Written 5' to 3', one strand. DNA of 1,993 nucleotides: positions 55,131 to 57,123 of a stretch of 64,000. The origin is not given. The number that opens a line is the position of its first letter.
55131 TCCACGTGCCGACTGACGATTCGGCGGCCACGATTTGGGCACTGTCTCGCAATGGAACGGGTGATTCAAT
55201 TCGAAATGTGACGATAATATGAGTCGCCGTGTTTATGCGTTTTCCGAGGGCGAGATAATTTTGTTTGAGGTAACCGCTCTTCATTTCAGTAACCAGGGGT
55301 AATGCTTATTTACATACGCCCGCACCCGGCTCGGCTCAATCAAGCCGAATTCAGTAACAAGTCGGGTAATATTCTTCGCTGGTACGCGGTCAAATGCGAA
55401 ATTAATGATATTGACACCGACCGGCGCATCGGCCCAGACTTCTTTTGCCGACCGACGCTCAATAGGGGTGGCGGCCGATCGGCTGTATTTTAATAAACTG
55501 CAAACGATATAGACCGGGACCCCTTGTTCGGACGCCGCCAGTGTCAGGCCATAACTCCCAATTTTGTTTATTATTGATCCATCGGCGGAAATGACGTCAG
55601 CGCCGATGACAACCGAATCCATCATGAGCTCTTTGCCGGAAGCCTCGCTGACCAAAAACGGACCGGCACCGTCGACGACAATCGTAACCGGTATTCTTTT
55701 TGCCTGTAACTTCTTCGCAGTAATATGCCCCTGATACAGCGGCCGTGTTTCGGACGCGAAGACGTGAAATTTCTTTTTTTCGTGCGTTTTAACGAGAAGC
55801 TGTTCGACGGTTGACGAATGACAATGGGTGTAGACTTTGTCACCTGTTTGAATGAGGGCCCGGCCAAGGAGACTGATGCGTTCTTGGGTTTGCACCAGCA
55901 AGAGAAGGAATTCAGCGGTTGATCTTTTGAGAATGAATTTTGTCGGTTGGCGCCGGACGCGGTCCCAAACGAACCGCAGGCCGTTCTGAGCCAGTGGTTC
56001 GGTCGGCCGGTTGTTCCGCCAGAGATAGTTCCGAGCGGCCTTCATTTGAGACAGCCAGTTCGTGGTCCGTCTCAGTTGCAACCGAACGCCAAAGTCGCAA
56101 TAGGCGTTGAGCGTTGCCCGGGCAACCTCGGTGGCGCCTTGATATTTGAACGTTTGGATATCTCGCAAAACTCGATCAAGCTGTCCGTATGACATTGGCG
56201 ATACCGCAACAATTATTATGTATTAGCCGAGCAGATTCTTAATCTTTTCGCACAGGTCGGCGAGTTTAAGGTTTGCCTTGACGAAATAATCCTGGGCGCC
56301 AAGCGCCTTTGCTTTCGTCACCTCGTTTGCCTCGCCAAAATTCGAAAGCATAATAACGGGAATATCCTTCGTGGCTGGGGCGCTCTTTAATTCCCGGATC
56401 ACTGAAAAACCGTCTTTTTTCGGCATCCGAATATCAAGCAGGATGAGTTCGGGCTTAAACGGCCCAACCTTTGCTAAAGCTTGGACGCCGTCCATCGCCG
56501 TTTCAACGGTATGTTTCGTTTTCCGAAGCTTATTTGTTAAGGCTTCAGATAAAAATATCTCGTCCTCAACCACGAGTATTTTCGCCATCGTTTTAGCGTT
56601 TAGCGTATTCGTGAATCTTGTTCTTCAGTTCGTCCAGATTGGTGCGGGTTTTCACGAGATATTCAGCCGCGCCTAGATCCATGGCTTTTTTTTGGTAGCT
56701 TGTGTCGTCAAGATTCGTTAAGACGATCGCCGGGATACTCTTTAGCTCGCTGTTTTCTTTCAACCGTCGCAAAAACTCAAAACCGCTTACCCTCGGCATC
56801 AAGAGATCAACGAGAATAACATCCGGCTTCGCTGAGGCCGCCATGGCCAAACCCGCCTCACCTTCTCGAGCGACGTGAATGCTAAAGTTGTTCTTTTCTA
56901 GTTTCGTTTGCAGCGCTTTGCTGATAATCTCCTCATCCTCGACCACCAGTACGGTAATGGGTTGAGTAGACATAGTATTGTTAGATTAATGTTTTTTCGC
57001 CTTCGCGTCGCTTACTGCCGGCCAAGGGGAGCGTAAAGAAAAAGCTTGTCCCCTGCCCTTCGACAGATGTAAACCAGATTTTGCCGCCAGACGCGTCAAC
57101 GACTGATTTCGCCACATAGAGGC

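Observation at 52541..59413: Archaeal-type AMP salvage operon (AMP phosphorylase, RuBisCO form III, R15P isomerase) co-transcribed with a sensor kinase and two CheY-like regulators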

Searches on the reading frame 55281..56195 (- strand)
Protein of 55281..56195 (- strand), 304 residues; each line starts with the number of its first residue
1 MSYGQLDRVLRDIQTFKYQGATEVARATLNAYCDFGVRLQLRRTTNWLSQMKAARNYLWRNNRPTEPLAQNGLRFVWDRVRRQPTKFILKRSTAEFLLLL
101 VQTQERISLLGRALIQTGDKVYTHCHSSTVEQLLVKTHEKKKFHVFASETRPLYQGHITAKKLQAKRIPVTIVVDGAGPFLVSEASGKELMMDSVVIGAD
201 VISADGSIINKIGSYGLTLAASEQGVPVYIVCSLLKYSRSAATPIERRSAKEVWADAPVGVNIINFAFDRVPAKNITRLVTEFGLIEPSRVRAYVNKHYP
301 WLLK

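Call 3: search_protein_families(library=pfam, proteins=[window:55281-56195:-])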
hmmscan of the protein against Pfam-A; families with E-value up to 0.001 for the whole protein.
window:55281-56195:- (304 aa): 1 family
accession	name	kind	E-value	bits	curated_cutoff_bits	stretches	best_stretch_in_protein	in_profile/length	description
PF01008.23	IF-2B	-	1.1e-46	159.8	22.4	1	18-288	2-280/280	Initiation factor 2 subunit family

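Call 4: search_protein_families(library=ncbifam, proteins=[window:55281-56195:-])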
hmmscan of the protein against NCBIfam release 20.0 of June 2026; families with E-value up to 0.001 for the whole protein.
window:55281-56195:- (304 aa): 8 families
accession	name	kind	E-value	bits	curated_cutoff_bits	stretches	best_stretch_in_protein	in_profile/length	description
TIGR00511.1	ribulose_e2b2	equivalog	1e-48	166.1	314.1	1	7-300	3-300/301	ribose 1,5-bisphosphate isomerase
TIGR00524.1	eIF-2B_rel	subfamily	1.4e-41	142.6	185.85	1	7-288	5-303/303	S-methyl-5-thioribose-1-phosphate isomerase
NF004326.0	PRK05720.1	subfamily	1.4e-36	126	271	1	6-293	40-350/358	s-methyl-5-thioribose-1-phosphate isomerase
TIGR00512.1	salvage_mtnA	equivalog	1.1e-31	110.1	279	1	6-287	30-334/335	S-methyl-5-thioribose-1-phosphate isomerase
NF006210.0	PRK08335.1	equivalog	1.3e-29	103.3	339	1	5-290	5-273/275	translation initiation factor IF-2B subunit alpha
NF004700.0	PRK06036.1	equivalog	6.6e-27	94.4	528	1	101-289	131-331/339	S-methyl-5-thioribose-1-phosphate isomerase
NF004436.0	PRK05772.1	equivalog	8.3e-18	64.8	521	1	132-288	191-351/363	S-methyl-5-thioribose-1-phosphate isomerase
NF004994.0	PRK06372.1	equivalog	1.1e-14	54.4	249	1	102-291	71-251/253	translation initiation factor IF-2B subunit delta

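Call 30: search_solved_structures(query=window:55281-56195:-, show_alignments=2, max_evalue=1e-10)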
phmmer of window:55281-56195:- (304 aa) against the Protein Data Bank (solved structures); distinct sequences matched with E-value up to 1e-10: 35.
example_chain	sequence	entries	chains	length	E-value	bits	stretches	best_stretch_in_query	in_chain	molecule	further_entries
5yfj_A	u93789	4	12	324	9.2e-33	117.1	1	11-304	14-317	Ribose 1,5-bisphosphate isomerase | Ribose-1,5-bisphosphate isomerase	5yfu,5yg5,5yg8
5yft_A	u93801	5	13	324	4.6e-32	114.8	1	11-304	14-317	Ribose 1,5-bisphosphate isomerase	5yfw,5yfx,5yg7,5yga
5yfs_A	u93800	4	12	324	2.3e-31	112.5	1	11-304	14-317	Ribose 1,5-bisphosphate isomerase | Ribose-1,5-bisphosphate isomerase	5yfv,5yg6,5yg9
3a11_A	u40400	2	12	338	5.6e-29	104.7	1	9-304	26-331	Translation initiation factor eIF-2B, delta subunit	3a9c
3vm6_A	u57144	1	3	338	1.4e-27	100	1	9-304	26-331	Translation initiation factor eIF-2B, delta subunit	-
1vb5_A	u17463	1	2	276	2.1e-23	86.4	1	64-290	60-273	translation initiation factor eIF-2B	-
1t9k_A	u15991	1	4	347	2e-21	79.8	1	40-289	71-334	Probable methylthioribose-1-phosphate isomerase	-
1t5o_A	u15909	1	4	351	4.4e-20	75.5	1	101-289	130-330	Translation initiation factor eIF2B, subunit delta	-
2yrf_A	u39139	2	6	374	1.5e-18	70.4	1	45-286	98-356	Methylthioribose-1-phosphate isomerase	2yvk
6a34_A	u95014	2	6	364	1.1e-15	61.1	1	125-289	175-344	Putative methylthioribose-1-phosphate isomerase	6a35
3ecs_A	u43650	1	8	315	1.6e-15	60.5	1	95-247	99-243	Translation initiation factor eIF-2B subunit alpha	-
6caj_H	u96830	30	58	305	1.6e-15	60.5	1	95-246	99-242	Translation initiation factor eIF-2B subunit alpha | Translation initiation factor eIF2B subunit alpha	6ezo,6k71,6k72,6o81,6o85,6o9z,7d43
7kma_A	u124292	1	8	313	1.6e-15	60.5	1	95-247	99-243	Translation initiation factor eIF-2B subunit alpha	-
9y3t_G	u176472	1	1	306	1.6e-15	60.5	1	95-246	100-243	Translation initiation factor eIF2B subunit alpha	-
7f66_A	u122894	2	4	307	1.6e-15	60.5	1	95-246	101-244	Translation initiation factor eIF-2B subunit alpha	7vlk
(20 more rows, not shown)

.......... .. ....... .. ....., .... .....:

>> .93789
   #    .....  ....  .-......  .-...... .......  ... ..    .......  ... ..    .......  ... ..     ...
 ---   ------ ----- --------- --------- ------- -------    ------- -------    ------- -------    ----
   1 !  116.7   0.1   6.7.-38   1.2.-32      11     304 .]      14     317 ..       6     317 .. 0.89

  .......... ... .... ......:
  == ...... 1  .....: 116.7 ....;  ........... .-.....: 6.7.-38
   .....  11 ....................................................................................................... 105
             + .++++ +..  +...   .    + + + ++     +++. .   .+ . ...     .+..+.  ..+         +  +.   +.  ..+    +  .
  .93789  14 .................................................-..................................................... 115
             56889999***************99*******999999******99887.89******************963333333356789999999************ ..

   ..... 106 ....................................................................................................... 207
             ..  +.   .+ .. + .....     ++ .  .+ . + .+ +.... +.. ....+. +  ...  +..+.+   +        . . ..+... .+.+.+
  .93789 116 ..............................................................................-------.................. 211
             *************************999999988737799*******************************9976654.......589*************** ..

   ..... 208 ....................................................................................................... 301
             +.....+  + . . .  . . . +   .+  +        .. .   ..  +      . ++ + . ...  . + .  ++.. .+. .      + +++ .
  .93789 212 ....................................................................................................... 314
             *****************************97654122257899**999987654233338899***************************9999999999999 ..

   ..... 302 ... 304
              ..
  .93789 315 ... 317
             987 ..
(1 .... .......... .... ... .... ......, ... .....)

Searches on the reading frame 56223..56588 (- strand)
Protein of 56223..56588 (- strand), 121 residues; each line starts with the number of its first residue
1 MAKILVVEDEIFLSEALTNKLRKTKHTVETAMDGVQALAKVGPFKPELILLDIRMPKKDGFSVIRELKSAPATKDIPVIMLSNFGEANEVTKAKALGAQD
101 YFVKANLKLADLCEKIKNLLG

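Call 3: search_protein_families(library=pfam, proteins=[window:56223-56588:-])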
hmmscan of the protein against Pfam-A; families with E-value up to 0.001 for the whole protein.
window:56223-56588:- (121 aa): 1 family
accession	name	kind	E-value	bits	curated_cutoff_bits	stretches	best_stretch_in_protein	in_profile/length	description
PF00072.30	Response_reg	-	2.6e-23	82.7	30.2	1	4-116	1-110/111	Response regulator receiver domain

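Call 4: search_protein_families(library=ncbifam, proteins=[window:56223-56588:-])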
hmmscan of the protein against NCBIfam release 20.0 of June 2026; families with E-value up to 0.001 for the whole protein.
window:56223-56588:- (121 aa): 97 families (the best 25 are shown)
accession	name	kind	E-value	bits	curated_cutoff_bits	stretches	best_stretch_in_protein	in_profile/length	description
TIGR02154.1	PhoB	equivalog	4.1e-23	81.9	296.2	1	2-118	3-118/226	phosphate regulon transcriptional regulator PhoB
NF007135.0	PRK09581.1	equivalog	7.5e-21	74.5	474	1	1-119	2-119/457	PleD family two-component system response regulator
NF045944.1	ResRegRpaBCyano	equivalog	7.2e-20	71.3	330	1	5-118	1-110/229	response regulator transcription factor RpaB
NF007969.0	PRK10693.1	equivalog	2e-19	69.8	329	1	3-118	9-122/337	two-component system response regulator RssB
NF040534.1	resp_reg_YycF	equivalog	7.5e-19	67.9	340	1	3-105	2-101/231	response regulator YycF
NF040689.1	MtrAB_MtrA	equivalog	2.9e-18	66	300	1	4-117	1-110/219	MtrAB system response regulator MtrA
NF041733.1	resp_reg_CseB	equivalog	8.8e-18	64.5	350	1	3-120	2-115/228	two-component system response regulator CseB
NF001965.0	PRK00742.1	subfamily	1.8e-16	60.3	293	1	2-120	4-123/357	chemotaxis-specific protein-glutamate methyltransferase CheB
NF053854.1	RespRegPhoBBctds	equivalog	5e-16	58.7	270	1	4-119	1-114/225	two-component system response regulator PhoB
NF045505.1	RR_RssB_Pseudo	equivalog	5.1e-16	58.7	700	1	2-116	6-118/394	two-component system response regulator RssB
NF007346.1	PRK09836.1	equivalog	6.9e-16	58.7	420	1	3-120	2-116/227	copper/silver response regulator transcription factor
TIGR02875.1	spore_0_A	equivalog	8.3e-16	58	200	1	3-119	4-121/262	sporulation transcription factor Spo0A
NF008469.0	PRK11361.1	equivalog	3.1e-15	55.8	714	1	2-105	5-106/461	acetoacetate metabolism transcriptional regulator AtoC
TIGR01387.1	cztR_silR_copR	subfamily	1.2e-14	54.5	279.2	1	4-120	1-114/218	heavy metal response regulator transcription factor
NF007546.0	PRK10161.1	equivalog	2.2e-14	53.6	471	1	3-118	4-118/229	phosphate response regulator transcription factor PhoB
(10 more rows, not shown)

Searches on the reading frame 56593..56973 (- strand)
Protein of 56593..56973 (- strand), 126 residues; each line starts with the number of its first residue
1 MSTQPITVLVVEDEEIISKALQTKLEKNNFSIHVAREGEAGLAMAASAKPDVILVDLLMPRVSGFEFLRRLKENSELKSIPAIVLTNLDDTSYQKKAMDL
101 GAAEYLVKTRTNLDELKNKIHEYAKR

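Call 3: search_protein_families(library=pfam, proteins=[window:56593-56973:-])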
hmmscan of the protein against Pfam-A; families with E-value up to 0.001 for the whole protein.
window:56593-56973:- (126 aa): 2 families
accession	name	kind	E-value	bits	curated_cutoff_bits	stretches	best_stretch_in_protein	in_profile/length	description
PF00072.30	Response_reg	-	6.3e-25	87.9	30.2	1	8-120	1-110/111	Response regulator receiver domain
PF23198.2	PDE8A_N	-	0.00019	21.8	29.6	1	7-84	11-89/147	PDE8A-like, N-terminal domain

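Call 4: search_protein_families(library=ncbifam, proteins=[window:56593-56973:-])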
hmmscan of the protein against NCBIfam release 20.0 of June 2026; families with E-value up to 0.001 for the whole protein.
window:56593-56973:- (126 aa): 102 families (the best 25 are shown)
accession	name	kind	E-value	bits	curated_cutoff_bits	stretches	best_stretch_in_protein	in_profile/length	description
NF007135.0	PRK09581.1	equivalog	6e-24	84.7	474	1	7-109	4-106/457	PleD family two-component system response regulator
TIGR02154.1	PhoB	equivalog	4.6e-21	75.2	296.2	1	7-110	4-107/226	phosphate regulon transcriptional regulator PhoB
NF045944.1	ResRegRpaBCyano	equivalog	8.3e-21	74.4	330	1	9-122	1-110/229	response regulator transcription factor RpaB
NF045505.1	RR_RssB_Pseudo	equivalog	1e-19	70.9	700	1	1-120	1-118/394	two-component system response regulator RssB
NF053854.1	RespRegPhoBBctds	equivalog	8.3e-19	67.8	270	1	8-109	1-101/225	two-component system response regulator PhoB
NF007969.0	PRK10693.1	equivalog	5.3e-18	65.1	329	1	7-122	9-122/337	two-component system response regulator RssB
NF041733.1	resp_reg_CseB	equivalog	9.7e-18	64.4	350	1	7-109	2-101/228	two-component system response regulator CseB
TIGR01387.1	cztR_silR_copR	subfamily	4.8e-17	62.3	279.2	1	8-120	1-110/218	heavy metal response regulator transcription factor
NF007820.0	PRK10529.1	equivalog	6.2e-17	61.8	325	1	7-120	3-112/225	two-component system response regulator KdpE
NF008469.0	PRK11361.1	equivalog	1.2e-16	60.5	714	1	7-118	6-114/461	acetoacetate metabolism transcriptional regulator AtoC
NF040534.1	resp_reg_YycF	equivalog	1.3e-16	60.6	340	1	7-112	2-104/231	response regulator YycF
NF041734.1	resp_reg_RppA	equivalog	1.4e-16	60.5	250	1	7-121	2-115/229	two-component system response regulator RppA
NF045717.1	DVU0259_DivK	exception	1.8e-16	60.3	160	1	8-94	5-91/117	DVU0259 family response regulator domain-containing protein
NF047465.1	hybrid_HK_LvrA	exception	2.4e-16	59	1200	1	7-125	469-585/819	hybrid histidine kinase/response regulator LvrA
NF040689.1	MtrAB_MtrA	equivalog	3.6e-16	59.2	300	1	8-110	1-100/219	MtrAB system response regulator MtrA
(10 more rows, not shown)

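Call 42: search_solved_structures(query=window:56593-56973:-, max_evalue=1e-12)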
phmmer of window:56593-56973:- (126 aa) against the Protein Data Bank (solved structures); distinct sequences matched with E-value up to 1e-12: 33.
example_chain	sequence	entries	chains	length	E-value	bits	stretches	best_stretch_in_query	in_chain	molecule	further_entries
9g85_A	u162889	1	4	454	6.1e-21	78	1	7-109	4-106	Response regulator PleD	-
2wb4_A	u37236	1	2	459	6.3e-21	77.9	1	7-109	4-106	DIGUANYLATE CYCLASE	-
9g86_A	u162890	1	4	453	7e-21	77.8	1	8-109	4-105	Response regulator PleD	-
1w25_A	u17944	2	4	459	7.3e-21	77.8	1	8-109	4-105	STALKED-CELL DIFFERENTIATION CONTROLLING PROTEIN | RESPONSE REGULATOR PLED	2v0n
3eq2_A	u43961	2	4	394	4.1e-17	65.7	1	6-121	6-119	Probable two-component response regulator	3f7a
3nnn_A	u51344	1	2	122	1.9e-16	63.5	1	6-116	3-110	DNA BINDING RESPONSE REGULATOR D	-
1kgs_A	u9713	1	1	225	4.9e-16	62.2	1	6-116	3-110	DNA BINDING RESPONSE REGULATOR D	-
9dvt_R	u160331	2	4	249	1.6e-15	60.6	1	8-109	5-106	DNA-binding dual master transcriptional regulator RpaA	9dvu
6is3_C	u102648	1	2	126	2e-15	60.2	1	7-121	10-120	Response regulator ArlR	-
6is1_A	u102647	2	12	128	2.2e-15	60.1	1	7-121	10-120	Response regulator ArlR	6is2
1zh2_A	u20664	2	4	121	3.3e-15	59.6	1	7-118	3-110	KDP operon transcriptional regulatory protein kdpE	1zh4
1mvo_A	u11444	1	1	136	6.7e-15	58.6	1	8-109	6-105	PhoP response regulator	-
6lgq_D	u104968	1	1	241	1.3e-14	57.6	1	7-117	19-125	DNA-binding response regulator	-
4kny_A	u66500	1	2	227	1.6e-14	57.3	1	7-117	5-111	KDP operon transcriptional regulatory protein KdpE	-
4kfc_A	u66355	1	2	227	1.6e-14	57.3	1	7-117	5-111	KDP operon transcriptional regulatory protein KdpE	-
3dge_C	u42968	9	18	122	4.2e-14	56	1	8-109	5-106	Response regulator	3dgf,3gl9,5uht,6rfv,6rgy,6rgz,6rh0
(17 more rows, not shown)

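Call 57: find_homologous_proteins(query=window:56593-56973:-, max_evalue=1e-15)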
Query window:56593-56973:- (126 aa): 12 proteins with E <= 1e-15 among 46 candidates.
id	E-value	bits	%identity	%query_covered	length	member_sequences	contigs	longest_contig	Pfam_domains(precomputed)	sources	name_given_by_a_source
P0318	2.8e-72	258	100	100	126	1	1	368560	PF00072.31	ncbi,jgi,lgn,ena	ncbi:MAG: response regulator [Patescibacteria group bacterium]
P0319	5.1e-69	247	95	100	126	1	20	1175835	PF00072.31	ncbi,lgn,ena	-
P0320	2.3e-61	223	86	100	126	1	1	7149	PF00072.31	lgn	-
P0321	9.4e-46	172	67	98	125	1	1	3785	PF00072.31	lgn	-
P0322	2.9e-36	142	56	99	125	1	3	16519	PF00072.31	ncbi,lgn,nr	ncbi:response regulator [Patescibacteria group bacterium]|nr:response regulator [Patescibacteria gro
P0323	1.0e-35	140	57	96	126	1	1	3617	PF00072.31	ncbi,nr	ncbi:MAG: response regulator [bacterium]|nr:response regulator [bacterium]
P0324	4.3e-24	103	46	94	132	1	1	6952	PF00072.31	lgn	-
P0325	4.1e-19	87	40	99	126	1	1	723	PF00072.31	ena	-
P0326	5.5e-18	83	44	93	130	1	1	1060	PF00072.31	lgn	-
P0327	7.4e-18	83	43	93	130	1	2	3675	PF00072.31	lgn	-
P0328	3.0e-17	81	42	92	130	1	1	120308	PF00072.31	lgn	-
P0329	3.8e-17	80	42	92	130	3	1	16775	PF00072.31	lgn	-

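Call 58: find_encoding_contigs(protein=P0324, flank=7000, max_places=2)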
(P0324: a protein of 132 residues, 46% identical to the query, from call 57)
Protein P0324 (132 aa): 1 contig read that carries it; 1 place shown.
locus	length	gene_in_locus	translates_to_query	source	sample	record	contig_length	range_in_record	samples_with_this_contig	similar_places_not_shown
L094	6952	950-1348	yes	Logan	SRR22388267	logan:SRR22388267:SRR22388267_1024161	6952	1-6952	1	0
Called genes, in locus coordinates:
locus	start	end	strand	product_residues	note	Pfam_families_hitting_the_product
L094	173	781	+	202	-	PF13384:HTH_23 (faint)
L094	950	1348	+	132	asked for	PF00072:Response_reg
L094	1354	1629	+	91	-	-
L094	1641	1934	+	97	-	-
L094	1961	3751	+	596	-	PF13185:GAF_2 (faint), PF12860:PAS_7 (faint), PF13596:PAS_10 (weak), PF00512:HisKA, PF02518:HATPase_c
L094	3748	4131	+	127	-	PF00072:Response_reg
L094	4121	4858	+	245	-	PF00512:HisKA, PF13581:HATPase_c_2 (weak), PF02518:HATPase_c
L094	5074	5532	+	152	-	PF08239:SH3_3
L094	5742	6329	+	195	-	-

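Call 59: find_encoding_contigs(protein=P0328, flank=7000, max_places=2)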
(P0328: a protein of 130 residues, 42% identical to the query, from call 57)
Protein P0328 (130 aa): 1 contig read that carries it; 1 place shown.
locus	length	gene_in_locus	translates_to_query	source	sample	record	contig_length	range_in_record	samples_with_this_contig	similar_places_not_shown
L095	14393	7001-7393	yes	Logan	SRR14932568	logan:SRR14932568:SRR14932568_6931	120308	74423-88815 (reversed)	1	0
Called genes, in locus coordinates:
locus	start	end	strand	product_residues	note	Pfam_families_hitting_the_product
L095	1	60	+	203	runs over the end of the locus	PF21176:RecR_HhH, PF02132:RecR_ZnF (weak), PF01751:Toprim, PF13662:Toprim_4, PF21175:RecR_C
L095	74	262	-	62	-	-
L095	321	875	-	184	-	-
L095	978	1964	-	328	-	PF00288:GHMP_kinases_N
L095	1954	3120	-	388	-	PF01128:IspD, PF12804:NTP_transf_3, PF02542:YgbB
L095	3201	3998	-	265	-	-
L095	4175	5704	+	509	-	-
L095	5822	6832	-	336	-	PF00395:SLH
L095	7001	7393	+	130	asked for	PF00072:Response_reg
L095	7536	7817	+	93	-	-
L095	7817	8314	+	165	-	-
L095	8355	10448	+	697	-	PF05228:CHASE4, PF00989:PAS (weak), PF08448:PAS_4, PF13426:PAS_9 (weak), PF00512:HisKA, PF02518:HATPase_c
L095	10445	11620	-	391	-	-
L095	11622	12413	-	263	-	PF00188:CAP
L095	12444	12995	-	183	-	-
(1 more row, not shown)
